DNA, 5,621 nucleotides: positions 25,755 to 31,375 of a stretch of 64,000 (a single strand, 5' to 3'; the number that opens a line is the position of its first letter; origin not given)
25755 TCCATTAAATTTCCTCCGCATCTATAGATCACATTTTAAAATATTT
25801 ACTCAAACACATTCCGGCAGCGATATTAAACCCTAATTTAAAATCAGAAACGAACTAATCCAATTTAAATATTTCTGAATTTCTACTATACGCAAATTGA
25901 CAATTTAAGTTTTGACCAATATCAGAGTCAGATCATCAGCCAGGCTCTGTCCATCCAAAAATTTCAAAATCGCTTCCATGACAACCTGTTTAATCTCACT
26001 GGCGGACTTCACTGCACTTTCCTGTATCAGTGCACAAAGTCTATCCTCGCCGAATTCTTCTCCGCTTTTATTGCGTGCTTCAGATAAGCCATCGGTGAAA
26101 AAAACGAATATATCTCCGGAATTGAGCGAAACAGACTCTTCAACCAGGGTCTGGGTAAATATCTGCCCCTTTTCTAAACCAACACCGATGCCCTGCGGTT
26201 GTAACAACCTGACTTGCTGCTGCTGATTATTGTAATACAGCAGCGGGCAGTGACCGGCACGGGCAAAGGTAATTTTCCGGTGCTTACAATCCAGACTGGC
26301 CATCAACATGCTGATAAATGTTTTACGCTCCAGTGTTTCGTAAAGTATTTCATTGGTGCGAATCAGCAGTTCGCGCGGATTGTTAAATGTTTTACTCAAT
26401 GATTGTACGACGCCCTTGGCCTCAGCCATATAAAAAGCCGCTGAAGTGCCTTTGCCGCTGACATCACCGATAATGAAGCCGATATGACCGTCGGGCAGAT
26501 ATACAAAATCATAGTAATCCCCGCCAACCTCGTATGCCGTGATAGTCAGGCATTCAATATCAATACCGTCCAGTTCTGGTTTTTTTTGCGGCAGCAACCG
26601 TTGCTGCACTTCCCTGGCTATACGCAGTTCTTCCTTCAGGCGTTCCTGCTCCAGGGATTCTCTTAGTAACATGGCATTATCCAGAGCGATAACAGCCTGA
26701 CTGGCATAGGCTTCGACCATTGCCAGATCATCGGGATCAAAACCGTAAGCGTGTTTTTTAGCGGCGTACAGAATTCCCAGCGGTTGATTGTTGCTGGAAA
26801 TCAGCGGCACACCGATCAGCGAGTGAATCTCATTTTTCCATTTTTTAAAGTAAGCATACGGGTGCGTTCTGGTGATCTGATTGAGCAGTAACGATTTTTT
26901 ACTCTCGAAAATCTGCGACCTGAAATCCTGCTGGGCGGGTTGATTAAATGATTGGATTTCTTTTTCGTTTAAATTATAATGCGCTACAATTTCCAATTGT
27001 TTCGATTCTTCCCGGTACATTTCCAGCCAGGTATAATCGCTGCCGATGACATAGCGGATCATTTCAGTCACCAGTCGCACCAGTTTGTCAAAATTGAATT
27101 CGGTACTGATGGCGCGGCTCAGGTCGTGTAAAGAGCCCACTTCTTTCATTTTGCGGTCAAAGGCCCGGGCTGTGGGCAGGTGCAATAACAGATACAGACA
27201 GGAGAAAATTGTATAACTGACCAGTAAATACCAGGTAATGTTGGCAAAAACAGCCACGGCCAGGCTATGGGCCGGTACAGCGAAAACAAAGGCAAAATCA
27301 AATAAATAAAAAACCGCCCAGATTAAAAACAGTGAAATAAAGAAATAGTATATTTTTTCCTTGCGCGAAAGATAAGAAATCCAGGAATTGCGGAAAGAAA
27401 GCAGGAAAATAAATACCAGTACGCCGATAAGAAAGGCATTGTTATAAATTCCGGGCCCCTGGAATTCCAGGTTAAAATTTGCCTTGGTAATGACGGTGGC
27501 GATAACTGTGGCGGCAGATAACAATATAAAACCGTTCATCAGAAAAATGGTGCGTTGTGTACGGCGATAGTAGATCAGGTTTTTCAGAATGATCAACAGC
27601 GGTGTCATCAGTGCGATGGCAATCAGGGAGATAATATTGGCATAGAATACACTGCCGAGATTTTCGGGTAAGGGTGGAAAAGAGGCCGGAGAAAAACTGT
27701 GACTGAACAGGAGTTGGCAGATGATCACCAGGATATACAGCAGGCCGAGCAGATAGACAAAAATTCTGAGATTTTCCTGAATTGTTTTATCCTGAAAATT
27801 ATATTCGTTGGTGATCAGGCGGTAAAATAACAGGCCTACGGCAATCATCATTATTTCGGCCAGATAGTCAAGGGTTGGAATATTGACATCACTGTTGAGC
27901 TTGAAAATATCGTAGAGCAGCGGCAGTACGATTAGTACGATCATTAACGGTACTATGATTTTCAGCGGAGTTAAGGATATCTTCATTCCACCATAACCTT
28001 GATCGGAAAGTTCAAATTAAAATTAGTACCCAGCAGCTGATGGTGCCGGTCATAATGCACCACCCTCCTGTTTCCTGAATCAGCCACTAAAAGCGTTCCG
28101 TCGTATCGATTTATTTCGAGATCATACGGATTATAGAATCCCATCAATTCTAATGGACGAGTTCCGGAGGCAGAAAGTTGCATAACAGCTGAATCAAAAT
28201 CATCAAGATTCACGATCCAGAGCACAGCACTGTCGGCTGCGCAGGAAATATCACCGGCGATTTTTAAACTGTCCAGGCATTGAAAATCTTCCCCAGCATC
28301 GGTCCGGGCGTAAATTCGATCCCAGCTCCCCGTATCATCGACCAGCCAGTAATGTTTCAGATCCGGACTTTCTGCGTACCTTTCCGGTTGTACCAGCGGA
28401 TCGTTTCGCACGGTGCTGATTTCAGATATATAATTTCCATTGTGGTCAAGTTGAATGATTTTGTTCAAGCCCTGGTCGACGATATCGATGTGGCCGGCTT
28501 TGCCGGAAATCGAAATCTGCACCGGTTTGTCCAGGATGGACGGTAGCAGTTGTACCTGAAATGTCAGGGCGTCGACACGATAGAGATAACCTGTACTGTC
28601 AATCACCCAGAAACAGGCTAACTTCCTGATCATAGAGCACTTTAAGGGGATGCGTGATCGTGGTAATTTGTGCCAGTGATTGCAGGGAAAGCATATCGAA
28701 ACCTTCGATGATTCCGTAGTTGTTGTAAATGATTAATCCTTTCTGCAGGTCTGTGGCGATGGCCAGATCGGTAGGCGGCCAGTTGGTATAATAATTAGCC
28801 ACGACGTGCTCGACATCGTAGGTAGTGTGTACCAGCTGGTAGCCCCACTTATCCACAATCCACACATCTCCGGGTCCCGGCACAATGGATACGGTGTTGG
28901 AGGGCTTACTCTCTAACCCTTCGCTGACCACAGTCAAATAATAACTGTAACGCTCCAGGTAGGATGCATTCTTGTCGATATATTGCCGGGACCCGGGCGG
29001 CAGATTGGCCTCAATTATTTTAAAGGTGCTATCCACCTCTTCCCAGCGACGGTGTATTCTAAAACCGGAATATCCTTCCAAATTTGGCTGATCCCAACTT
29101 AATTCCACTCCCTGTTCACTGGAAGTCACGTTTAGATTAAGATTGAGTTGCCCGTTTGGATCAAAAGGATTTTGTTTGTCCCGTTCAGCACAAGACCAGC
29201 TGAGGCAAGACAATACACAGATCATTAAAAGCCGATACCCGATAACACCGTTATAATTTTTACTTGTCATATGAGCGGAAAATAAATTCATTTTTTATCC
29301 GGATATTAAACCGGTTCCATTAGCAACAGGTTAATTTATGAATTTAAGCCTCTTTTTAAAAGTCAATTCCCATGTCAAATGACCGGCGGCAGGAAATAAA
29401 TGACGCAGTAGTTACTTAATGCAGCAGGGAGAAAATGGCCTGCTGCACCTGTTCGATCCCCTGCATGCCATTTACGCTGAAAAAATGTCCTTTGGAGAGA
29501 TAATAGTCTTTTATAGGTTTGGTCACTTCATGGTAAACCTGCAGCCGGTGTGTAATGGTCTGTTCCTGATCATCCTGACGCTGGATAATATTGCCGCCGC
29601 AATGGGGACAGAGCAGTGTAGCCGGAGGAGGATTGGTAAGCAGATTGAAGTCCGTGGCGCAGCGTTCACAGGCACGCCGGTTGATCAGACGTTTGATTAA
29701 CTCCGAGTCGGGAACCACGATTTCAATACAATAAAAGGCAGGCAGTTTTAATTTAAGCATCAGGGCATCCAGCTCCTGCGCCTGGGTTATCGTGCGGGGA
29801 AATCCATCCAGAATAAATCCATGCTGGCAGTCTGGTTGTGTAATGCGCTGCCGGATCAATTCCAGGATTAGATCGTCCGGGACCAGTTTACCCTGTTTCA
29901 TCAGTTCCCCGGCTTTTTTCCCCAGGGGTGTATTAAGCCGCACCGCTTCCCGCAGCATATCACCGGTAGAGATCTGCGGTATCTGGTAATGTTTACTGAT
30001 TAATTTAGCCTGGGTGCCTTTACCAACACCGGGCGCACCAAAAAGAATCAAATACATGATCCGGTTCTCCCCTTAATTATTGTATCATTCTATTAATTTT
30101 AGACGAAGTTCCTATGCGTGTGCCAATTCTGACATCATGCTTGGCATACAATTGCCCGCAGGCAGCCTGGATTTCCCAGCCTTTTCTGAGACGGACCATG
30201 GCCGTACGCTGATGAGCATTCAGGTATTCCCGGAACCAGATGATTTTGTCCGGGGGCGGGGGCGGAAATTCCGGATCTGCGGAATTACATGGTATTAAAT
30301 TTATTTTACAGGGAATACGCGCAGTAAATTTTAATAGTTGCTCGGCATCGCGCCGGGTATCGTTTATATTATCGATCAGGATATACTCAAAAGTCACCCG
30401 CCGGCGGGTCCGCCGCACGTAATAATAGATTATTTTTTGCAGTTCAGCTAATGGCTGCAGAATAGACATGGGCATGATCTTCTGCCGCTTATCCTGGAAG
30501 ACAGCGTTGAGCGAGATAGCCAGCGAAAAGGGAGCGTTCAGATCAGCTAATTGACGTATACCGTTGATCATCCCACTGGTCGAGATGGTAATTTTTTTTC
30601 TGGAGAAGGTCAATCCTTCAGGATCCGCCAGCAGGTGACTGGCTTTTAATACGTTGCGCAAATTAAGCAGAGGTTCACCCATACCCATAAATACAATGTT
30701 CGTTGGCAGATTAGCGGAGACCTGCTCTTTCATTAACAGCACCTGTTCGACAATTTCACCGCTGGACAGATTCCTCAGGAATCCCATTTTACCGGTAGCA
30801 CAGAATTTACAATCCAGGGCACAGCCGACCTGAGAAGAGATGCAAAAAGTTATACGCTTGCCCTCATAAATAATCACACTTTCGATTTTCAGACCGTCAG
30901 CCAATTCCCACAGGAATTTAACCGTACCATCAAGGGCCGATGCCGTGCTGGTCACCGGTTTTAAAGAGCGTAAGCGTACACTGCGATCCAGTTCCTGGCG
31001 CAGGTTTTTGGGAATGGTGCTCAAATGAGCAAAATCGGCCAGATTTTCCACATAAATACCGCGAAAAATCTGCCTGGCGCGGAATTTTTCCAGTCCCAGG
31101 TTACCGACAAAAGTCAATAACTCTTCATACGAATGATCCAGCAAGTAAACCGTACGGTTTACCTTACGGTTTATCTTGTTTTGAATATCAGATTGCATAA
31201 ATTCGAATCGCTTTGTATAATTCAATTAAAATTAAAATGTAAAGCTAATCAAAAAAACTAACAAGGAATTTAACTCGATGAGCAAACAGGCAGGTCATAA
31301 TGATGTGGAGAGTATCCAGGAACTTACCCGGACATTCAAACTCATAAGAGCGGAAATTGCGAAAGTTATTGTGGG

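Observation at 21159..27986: Partner-switching module with three paralogous GAF-PP2C input phosphatases but no cognate sigma factor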

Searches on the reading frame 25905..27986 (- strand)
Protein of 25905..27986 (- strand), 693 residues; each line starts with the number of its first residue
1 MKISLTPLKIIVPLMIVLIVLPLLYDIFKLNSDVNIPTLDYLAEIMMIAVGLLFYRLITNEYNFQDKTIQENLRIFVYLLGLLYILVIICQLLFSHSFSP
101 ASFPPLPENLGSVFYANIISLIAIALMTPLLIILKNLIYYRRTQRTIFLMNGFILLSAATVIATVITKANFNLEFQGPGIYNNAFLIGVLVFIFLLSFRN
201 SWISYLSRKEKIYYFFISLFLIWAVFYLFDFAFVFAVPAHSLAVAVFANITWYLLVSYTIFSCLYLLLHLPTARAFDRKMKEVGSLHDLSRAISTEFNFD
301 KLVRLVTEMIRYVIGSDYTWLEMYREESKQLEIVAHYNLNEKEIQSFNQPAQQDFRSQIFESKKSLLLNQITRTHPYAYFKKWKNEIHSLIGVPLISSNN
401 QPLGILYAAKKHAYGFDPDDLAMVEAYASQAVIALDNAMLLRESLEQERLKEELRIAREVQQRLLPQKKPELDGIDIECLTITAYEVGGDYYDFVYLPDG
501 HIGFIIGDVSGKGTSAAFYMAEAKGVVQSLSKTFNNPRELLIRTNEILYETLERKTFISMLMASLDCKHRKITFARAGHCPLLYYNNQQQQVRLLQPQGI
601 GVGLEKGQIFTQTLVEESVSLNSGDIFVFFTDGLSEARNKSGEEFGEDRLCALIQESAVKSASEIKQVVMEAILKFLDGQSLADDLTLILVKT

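Call 3: search_protein_families(library=pfam, proteins=[window:25905-27986:-], max_evalue=0.01)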
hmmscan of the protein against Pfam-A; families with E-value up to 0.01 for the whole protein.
window:25905-27986:- (693 aa): 4 families
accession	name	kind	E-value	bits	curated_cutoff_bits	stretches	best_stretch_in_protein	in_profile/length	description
PF07228.17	SpoIIE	-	2.2e-45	155.4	25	1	498-692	1-190/192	Stage II sporulation protein E (SpoIIE)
PF13185.12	GAF_2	-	1.8e-13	51.3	28.6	1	300-436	5-136/136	GAF domain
PF01590.32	GAF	-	5.3e-10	40.4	22.4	1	300-435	3-133/133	GAF domain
PF13492.12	GAF_3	-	1.3e-06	29.3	27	1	388-437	81-129/129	GAF domain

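Call 13: search_protein_families(library=ncbifam, proteins=[window:25905-27986:-], max_evalue=0.001)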
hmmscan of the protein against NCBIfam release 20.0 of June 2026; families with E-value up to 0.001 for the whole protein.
window:25905-27986:- (693 aa): 7 families
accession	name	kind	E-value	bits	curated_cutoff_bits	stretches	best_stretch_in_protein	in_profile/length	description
NF045505.1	RR_RssB_Pseudo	equivalog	1.4e-11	44.1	700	1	448-620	150-328/394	two-component system response regulator RssB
TIGR02865.1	spore_II_E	equivalog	2.2e-10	39.3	490.8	1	486-692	565-762/764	stage II sporulation protein E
NF011958.0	PRK15429.1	equivalog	2.6e-10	39.6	830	1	286-454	190-360/692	formate hydrogenlyase transcriptional activator FlhA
NF038263.1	prot_phos_SiaA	equivalog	5e-08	31.9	700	1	447-689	408-653/658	biofilm regulation protein phosphatase SiaA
NF047786.1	his_kin_MadS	equivalog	1.2e-06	28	500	1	278-473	24-212/434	MadS family sensor histidine kinase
TIGR01817.1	nifA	equivalog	6e-06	25.3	528.85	1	283-459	4-183/534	nif-specific transcriptional activator NifA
TIGR04400.1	RK_trnsloc_Pase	equivalog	0.00016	20.9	200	1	447-592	122-265/358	Arg-Lys translocation region protein phosphatase RktP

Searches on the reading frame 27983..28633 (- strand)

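Call 3: search_protein_families(library=pfam, proteins=[window:27983-28633:-], max_evalue=0.01)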
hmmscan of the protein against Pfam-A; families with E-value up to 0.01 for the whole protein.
window:27983-28633:- (216 aa): 0 families

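Call 13: search_protein_families(library=ncbifam, proteins=[window:27983-28633:-], max_evalue=0.001)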
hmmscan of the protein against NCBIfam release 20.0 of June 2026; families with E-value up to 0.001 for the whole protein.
window:27983-28633:- (216 aa): 1 family
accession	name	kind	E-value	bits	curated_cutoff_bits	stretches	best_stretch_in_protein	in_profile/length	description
NF035926.1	scyF_NHL_VPEP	equivalog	0.00018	20.8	350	0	147-202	227-281/376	scytonemin biosynthesis PEP-CTERM protein ScyF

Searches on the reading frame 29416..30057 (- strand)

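Call 3: search_protein_families(library=pfam, proteins=[window:29416-30057:-], max_evalue=0.01)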
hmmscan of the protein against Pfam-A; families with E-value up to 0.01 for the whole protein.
window:29416-30057:- (213 aa): 9 families
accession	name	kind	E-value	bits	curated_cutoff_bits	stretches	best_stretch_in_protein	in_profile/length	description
PF00406.28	ADK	-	2.4e-52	177.5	26.8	1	5-190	1-150/151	Adenylate kinase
PF13207.12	AAA_17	-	5.4e-26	91.9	27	1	6-132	1-127/136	AAA domain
PF05191.20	ADK_lid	-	5.5e-08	33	26.6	1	127-162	1-36/36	Adenylate kinase, active site lid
PF17213.9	Hydin_ADK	-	1e-07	32.8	27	0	3-53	2-53/196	Hydin Adenylate kinase-like domain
PF13238.12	AAA_18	-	6.6e-05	23.8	29.4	1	4-131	2-115/128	AAA domain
PF09723.15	Zn_ribbon_8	-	0.0034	17.8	34.4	1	130-160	8-39/41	Zinc ribbon domain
PF02223.23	Thymidylate_kin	-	0.004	17.3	27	0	8-56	4-50/185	Thymidylate kinase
PF13671.12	AAA_33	-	0.0075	17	27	0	4-132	3-123/143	AAA domain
PF08274.17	Zn_Ribbon_YjdM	-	0.0077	16.7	30.8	1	129-155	4-27/30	PhnA Zinc-Ribbon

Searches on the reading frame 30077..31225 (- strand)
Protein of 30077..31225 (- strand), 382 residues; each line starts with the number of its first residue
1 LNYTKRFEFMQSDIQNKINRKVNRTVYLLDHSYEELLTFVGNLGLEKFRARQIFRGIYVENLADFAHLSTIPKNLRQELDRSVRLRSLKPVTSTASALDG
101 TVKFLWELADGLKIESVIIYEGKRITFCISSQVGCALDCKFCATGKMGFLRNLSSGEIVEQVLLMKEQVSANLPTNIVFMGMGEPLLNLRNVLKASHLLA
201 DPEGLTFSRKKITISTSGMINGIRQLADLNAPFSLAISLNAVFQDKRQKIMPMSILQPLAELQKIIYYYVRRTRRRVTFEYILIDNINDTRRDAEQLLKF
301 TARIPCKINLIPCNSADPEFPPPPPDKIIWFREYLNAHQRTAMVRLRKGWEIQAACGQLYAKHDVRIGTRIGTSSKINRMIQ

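Call 3: search_protein_families(library=pfam, proteins=[window:30077-31225:-], max_evalue=0.01)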
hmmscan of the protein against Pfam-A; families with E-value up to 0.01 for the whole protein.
window:30077-31225:- (382 aa): 2 families
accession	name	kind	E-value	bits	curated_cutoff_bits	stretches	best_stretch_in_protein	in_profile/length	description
PF04055.27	Radical_SAM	-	1.1e-13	52.2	29.5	1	130-290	2-157/166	Radical SAM superfamily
PF21016.3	RlmN_N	-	2.1e-10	40.7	24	1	28-82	3-57/60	Ribosomal RNA large subunit methyltransferase N-terminal domain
